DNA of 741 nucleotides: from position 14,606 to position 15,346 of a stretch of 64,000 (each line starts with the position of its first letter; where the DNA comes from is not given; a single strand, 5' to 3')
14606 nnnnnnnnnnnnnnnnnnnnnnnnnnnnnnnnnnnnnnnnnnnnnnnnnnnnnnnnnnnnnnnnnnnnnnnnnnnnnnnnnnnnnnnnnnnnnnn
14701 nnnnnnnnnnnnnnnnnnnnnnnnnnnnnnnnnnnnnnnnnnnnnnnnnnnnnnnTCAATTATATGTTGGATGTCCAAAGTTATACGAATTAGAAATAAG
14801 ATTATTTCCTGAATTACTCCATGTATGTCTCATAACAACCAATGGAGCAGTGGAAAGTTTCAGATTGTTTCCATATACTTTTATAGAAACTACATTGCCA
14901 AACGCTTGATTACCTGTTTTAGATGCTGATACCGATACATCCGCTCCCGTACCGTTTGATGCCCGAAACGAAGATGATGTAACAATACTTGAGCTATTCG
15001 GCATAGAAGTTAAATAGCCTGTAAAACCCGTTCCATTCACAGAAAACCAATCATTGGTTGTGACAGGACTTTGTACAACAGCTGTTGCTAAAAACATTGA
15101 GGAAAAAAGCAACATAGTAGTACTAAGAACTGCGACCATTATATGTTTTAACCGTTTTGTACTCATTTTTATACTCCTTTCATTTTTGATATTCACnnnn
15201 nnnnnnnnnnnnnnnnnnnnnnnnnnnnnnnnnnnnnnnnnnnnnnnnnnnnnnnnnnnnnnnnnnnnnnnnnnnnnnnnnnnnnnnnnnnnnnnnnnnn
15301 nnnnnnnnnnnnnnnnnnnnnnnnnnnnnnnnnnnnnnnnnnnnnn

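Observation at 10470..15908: Accessory locus: two small secreted proteins followed by two tandem MacB-architecture (NBD-FtsX fused) ABC proteins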

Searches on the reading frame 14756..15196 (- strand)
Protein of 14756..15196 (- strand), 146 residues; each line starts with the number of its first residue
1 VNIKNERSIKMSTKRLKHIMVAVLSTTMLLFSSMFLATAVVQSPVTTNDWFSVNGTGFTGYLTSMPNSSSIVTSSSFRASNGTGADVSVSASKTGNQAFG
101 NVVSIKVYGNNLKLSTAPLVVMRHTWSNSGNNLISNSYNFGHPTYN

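Call 3: search_protein_families(library=pfam, proteins=[window:14756-15196:-], max_evalue=0.1)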
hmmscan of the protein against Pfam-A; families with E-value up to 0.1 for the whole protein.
window:14756-15196:- (146 aa): 1 family
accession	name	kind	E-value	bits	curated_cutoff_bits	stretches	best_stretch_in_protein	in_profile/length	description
PF04247.17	SirB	-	0.008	16.7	30.9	1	20-65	40-84/120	Invasion gene expression up-regulator, SirB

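Call 4: search_protein_families(library=ncbifam, proteins=[window:14756-15196:-], max_evalue=0.1)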
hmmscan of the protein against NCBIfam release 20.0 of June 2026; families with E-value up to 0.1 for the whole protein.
window:14756-15196:- (146 aa): 0 families

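Call 12: find_homologous_proteins(query=window:14756-15166:-, max_evalue=0.01)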
Query window:14756-15166:- (136 aa): 2 proteins with E <= 0.01 among 14 candidates.
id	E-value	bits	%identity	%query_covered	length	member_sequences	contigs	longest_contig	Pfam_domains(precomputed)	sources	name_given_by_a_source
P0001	1.4e-71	256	92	100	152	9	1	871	-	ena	-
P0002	7.9e-35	137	51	99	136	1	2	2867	-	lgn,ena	-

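Call 13: find_encoding_contigs(protein=P0002, flank=10000)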
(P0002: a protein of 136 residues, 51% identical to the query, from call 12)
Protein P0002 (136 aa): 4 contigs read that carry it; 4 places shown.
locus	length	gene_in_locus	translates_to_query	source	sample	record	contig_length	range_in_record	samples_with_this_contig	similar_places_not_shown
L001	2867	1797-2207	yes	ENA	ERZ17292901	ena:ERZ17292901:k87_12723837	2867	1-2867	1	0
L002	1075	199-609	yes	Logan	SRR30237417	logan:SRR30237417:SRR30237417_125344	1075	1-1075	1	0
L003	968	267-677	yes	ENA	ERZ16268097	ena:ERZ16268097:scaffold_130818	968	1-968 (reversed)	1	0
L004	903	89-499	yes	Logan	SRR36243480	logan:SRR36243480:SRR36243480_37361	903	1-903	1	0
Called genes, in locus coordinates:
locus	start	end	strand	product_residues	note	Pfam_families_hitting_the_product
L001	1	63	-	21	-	?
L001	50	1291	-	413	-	PF14464:Prok-JAB (faint)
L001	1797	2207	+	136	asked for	-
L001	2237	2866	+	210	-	?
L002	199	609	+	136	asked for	-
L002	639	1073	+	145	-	?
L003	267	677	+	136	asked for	-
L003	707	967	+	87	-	?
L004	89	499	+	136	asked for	-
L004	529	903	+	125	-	?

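Call 14: find_encoding_contigs(protein=window:14756-15196:-, flank=10000)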
Protein window:14756-15196:- (146 aa): no gene with exactly this product is on record in the collection.

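Call 43: predict_structure(alignment_id=A4)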
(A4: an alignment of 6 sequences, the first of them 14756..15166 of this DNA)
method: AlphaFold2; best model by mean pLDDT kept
length: 136 residues; sequences in the alignment: 6
mean_pLDDT: 62.0   pTM: 0.47
mean pLDDT of the five models: 62.0, 55.8, 48.3, 45.6, 44.4
residues with pLDDT >= 90: 0; 70-90: 47; 50-70: 65; < 50: 24
segments of 3 or more residues with pLDDT < 50: 26-31, 121-136
pLDDT, mean of each block of 10 residues (from residue 1): 67 75 51 64 67 63 57 66 73 75 63 62 41 34
secondary structure, 60 per line:
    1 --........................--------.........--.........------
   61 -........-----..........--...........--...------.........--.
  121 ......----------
elements in order: H3-26 E35-43 E46-54 E62-69 E75-84 E87-97 E100-102 E109-117 E120-126

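Call 49: fold_search(model_id=the predicted structure, library=pdb)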
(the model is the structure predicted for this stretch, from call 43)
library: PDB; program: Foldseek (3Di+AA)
matches with E <= 10: 272; with E <= 0.001: 0
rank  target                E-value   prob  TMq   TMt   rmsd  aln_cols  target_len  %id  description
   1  4k15_C                2.1e-01  0.72  0.30  0.31   7.0        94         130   14  2.75 Angstrom Crystal Structure of Hypothetical Protein lmo2686 from Listeria monocytogenes EGD-e (released 2013-04-17)
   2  4k15_A                3.9e-01  0.63  0.33  0.33   6.5       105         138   15  2.75 Angstrom Crystal Structure of Hypothetical Protein lmo2686 from Listeria monocytogenes EGD-e (released 2013-04-17)
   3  7oxx_C                5.7e-01  0.15  0.20  0.20  18.1       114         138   10  CrabP2 mutant R30AK31A (released 2022-07-13)
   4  7oxx_B                6.7e-01  0.13  0.21  0.21  18.2       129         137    9  CrabP2 mutant R30AK31A (released 2022-07-13)
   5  9tqc_I                8.8e-01  0.12  0.20  0.06  18.9       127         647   10  L. pneumophila 3-methylcrotonyl-CoA carboxylase holoenzyme A3B6 (released 2026-02-18)
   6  5yvq_A                1.0e+00  0.12  0.22  0.10  13.7       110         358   11  Complex of Mu phage tail fiber and its chaperone (released 2019-05-22)
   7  9tqg_L                1.2e+00  0.10  0.20  0.22  18.8       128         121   11  L. pneumophila 3-methylcrotonyl-CoA carboxylase A1B6 (released 2026-01-14)
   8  8q6a                  1.3e+00  0.06  0.17  0.24  16.2       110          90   14  The RSL-D32N - sulfonato-calix[8]arene complex, I213 form, citrate pH 4.0 (released 2024-03-06)
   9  3lf4_B                1.7e+00  0.06  0.18  0.18  11.6       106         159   12  Crystal Structure of Fluorescent Timer Precursor Blue102 (released 2010-03-09)
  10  8bk2_B                1.8e+00  0.03  0.15  0.12  17.4       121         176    9  X-ray structure of meningococcal factor H binding protein variant 2 in complex with a specific and bactericidal human  (released 2023-11-22)
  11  4id2_A                2.4e+00  0.06  0.22  0.22  17.3       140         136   10  Crystal structure of a DUF4738 family protein (BACOVA_05496) from Bacteroides ovatus ATCC 8483 at 2.15 A resolution (released 2013-02-13)
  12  2ret_G                2.6e+00  0.06  0.13  0.20  22.0       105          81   11  The crystal structure of a binary complex of two pseudopilins: EpsI and EpsJ from the Type 2 Secretion System of Vibri (released 2008-02-05)
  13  9tqc_J                2.6e+00  0.06  0.18  0.19  10.5        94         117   13  L. pneumophila 3-methylcrotonyl-CoA carboxylase holoenzyme A3B6 (released 2026-02-18)
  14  4e5x_G                2.7e+00  0.13  0.25  0.33  16.7        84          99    8  Crystal structure of a complex between the human adenovirus type 2 E3-19K protein and MHC class I molecule HLA-A2/Tax (released 2012-10-10)
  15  2g5z_B                2.7e+00  0.08  0.25  0.22  11.4       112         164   10  Structure of S65G Y66S GFP variant after spontaneous peptide hydrolysis and decarboxylation (released 2006-04-18)
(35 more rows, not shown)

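Call 50: search_protein_representatives(alignment_id=A4)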
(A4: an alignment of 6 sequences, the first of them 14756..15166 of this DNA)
Query: 6 sequences, 136 profile positions. Proteins with E-value up to 0.001 (for the whole library): 10; up to 1e-10: 9; up to 1e-30: 2. The best 10 are listed.
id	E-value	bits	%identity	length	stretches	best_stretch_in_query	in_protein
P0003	4.5e-65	233.8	-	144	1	1-136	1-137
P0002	4.9e-57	207.8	-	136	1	1-135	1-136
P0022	1.6e-28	115.5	-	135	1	1-136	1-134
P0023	2.0e-20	89.2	-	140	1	1-131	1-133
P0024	1.9e-15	73.1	-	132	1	1-133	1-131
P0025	9.0e-13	64.4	-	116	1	1-96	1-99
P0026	3.5e-12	62.5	-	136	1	1-131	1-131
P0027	5.6e-12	61.9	-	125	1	1-129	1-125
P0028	1.2e-11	60.8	-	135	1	1-132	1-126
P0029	1.2e-07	47.9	-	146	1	2-134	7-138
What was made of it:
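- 10 small-protein clusters among 1.84 billion representatives (call 50).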

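Call 52: search_protein_families(library=padloc, proteins=[window:14756-15166:-], max_evalue=0.01)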
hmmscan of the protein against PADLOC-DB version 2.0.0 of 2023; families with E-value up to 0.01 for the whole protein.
window:14756-15166:- (136 aa): 0 families

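Call 66: predict_structure(alignment_id=A8)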
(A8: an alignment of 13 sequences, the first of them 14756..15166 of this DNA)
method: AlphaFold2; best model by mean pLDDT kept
length: 136 residues; sequences in the alignment: 13
mean_pLDDT: 77.0   pTM: 0.63
mean pLDDT of the five models: 77.0, 75.8, 74.6, 73.6, 71.9
residues with pLDDT >= 90: 41; 70-90: 51; 50-70: 32; < 50: 12
segments of 3 or more residues with pLDDT < 50: 24-30, 132-136
pLDDT, mean of each block of 10 residues (from residue 1): 58 59 48 83 85 90 92 86 94 88 79 82 76 46
secondary structure, 60 per line:
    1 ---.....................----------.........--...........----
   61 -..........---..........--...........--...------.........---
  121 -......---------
elements in order: H4-24 E35-43 E46-56 E62-71 E75-84 E87-97 E100-102 E109-117 E122-127

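Call 69: fold_search(model_id=the predicted structure, library=pdb)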
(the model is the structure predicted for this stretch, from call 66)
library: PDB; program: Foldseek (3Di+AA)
matches with E <= 10: 478; with E <= 0.001: 0
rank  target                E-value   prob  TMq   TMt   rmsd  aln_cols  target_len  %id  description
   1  4id2_A                1.0e-01  0.28  0.22  0.22  16.8       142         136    8  Crystal structure of a DUF4738 family protein (BACOVA_05496) from Bacteroides ovatus ATCC 8483 at 2.15 A resolution (released 2013-02-13)
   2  4k15_C                1.5e-01  0.75  0.32  0.33   5.2        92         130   15  2.75 Angstrom Crystal Structure of Hypothetical Protein lmo2686 from Listeria monocytogenes EGD-e (released 2013-04-17)
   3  1u17_A                4.9e-01  0.13  0.22  0.17  13.8       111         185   11  1.7 A Crystal structure of H60C mutant of Nitrophorin I. Heme complexed with two molecules imidazole (released 2005-07-26)
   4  7dsa_A                8.0e-01  0.09  0.19  0.11  15.4       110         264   10  Crystal structure of actin capping protein in complex with V-1 (space group P62) (released 2021-03-03)
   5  6qp7_A                9.4e-01  0.11  0.18  0.05  15.9        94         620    7  Drosophila Semaphorin 2a (released 2019-08-21)
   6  3aaa_A                1.2e+00  0.08  0.19  0.11  15.3       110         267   10  Crystal Structure of Actin capping protein in complex with V-1 (released 2010-08-04)
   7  2a52_C                1.2e+00  0.15  0.21  0.37   6.9        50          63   20  fluorescent protein asFP595, S158V, on-state (released 2005-08-16)
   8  1xmz_B                1.3e+00  0.16  0.21  0.35   3.3        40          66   18  Crystal structure of the dark state of kindling fluorescent protein kfp from anemonia sulcata (released 2005-04-19)
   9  7bn9_A                1.3e+00  0.07  0.16  0.05  12.2        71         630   13  Crystal Structure of Bacillus subtilis Penicillin Binding Protein 3 (released 2022-03-02)
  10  4jfg_A                1.3e+00  0.03  0.18  0.12  18.4       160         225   10  Crystal structure of sfGFP-66-HqAla (released 2013-10-02)
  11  9b7j_N                1.4e+00  0.08  0.19  0.10  13.1       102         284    6  Cryo-EM structure of human dynactin complex bound to Chlamydia effector Dre1 (released 2025-04-16)
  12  1izn_A                1.5e+00  0.08  0.19  0.10  13.8        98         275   10  Crystal Structure of Actin Filament Capping Protein CapZ (released 2003-04-08)
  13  9b85_N                1.5e+00  0.08  0.19  0.10  13.2       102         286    6  Cryo-EM structure of human dynactin complex bound to Chlamydia effector Dre1 (released 2025-04-16)
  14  2a50_A                1.5e+00  0.15  0.21  0.36   3.4        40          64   18  fluorescent protein asFP595, wt, off-state (released 2005-08-16)
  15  8f8q_G                1.6e+00  0.03  0.15  0.09  14.5       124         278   10  Cryo-EM structure of the CapZ-capped barbed end of F-actin (released 2023-06-07)
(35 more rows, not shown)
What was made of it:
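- Its weak, non-significant structural neighbours are open barrels and lipocalin-like folds (calls 66, 69).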

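Call 75: search_dna_similar(query=window:14756-15166:-, collection=plasmids, mode=protein, max_evalue=0.01, max_rows=10)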
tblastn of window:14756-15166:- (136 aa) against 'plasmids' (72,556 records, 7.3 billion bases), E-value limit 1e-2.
No match.

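Call 94: fold_search(model_id=the predicted structure, library=viral)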
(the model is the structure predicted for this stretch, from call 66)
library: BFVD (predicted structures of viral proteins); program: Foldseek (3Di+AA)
matches with E <= 10: 628; with E <= 0.001: 0
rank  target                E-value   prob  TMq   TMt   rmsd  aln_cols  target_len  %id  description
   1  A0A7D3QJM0            6.2e-02  0.33  0.19  0.11  13.2       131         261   12  (no name in the UniProt tables at hand)
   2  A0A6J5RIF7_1          9.1e-02  0.51  0.30  0.06  16.2       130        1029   12  Tip attachment protein J central straight fiber domain-containing protein [uncultured Caudovirales phage]
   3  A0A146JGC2            9.6e-02  0.18  0.23  0.24   9.2       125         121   10  (no name in the UniProt tables at hand)
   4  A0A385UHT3            1.3e-01  0.54  0.22  0.16  10.3        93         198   11  Uncharacterized protein [Corynebacterium phage SamW]
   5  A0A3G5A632            1.5e-01  0.20  0.19  0.15  14.3       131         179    8  Uncharacterized protein [Hyperionvirus sp.]
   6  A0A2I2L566            1.6e-01  0.14  0.19  0.20  17.7       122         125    6  MORN-repeat protein [Orpheovirus IHUMI-LCC2]
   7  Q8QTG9                1.8e-01  0.51  0.31  0.33  14.5       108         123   15  WSSV032 [White spot syndrome virus]
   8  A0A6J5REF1            1.9e-01  0.20  0.24  0.07  18.6       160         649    8  Tip attachment protein J central straight fiber domain-containing protein [uncultured Caudovirales phage]
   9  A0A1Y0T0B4            2.4e-01  0.20  0.24  0.15  14.8       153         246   13  Virion structural protein [Pseudomonas phage Noxifer]
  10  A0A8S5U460            2.5e-01  0.35  0.31  0.26  10.2       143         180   11  Uncharacterized protein [Siphoviridae sp. ct6GI21]
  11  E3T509                2.5e-01  0.07  0.17  0.09  15.8       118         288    8  Hedgehog/Intein (Hint) domain-containing protein [Cafeteria roenbergensis virus (strain BV-PW1)]
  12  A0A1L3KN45            2.7e-01  0.21  0.25  0.10  15.0       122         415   11  (no name in the UniProt tables at hand)
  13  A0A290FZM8            2.8e-01  0.12  0.16  0.19  16.9       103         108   14  (no name in the UniProt tables at hand)
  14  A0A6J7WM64            3.3e-01  0.21  0.21  0.16  14.2       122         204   11  Major tropism determinant N-terminal domain-containing protein [uncultured Caudovirales phage]
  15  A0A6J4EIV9            3.5e-01  0.18  0.18  0.21  11.9        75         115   12  (no name in the UniProt tables at hand)
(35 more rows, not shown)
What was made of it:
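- Foldseek of a pLDDT-77 model finds nothing significant in the PDB or BFVD libraries (calls 66, 69, 94). All structural matches are non-significant (E at least 0.06, TM at most 0.37; calls 69, 94).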

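Call 98: find_encoding_contigs(protein=P0023, flank=8000, max_places=2)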
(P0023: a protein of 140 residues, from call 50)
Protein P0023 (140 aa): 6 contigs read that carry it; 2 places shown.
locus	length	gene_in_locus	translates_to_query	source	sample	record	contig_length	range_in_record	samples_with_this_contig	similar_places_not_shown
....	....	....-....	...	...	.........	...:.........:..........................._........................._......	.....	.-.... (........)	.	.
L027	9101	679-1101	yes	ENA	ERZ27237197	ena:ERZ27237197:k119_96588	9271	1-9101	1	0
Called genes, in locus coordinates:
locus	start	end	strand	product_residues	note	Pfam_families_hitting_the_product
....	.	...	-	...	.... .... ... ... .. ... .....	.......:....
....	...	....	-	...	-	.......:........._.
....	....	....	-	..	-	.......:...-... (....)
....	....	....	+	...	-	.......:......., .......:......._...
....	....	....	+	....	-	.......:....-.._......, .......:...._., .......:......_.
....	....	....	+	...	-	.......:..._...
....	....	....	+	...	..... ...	-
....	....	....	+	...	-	?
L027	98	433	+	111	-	-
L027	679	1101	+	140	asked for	-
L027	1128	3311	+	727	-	PF00005:ABC_tran, PF02463:SMC_N, PF13304:AAA_21 (weak), PF02687:FtsX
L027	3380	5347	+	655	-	PF00005:ABC_tran, PF02463:SMC_N, PF13304:AAA_21 (faint), PF02687:FtsX (weak)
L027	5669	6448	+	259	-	-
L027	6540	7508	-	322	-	PF02275:CBAH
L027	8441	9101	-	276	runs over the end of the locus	?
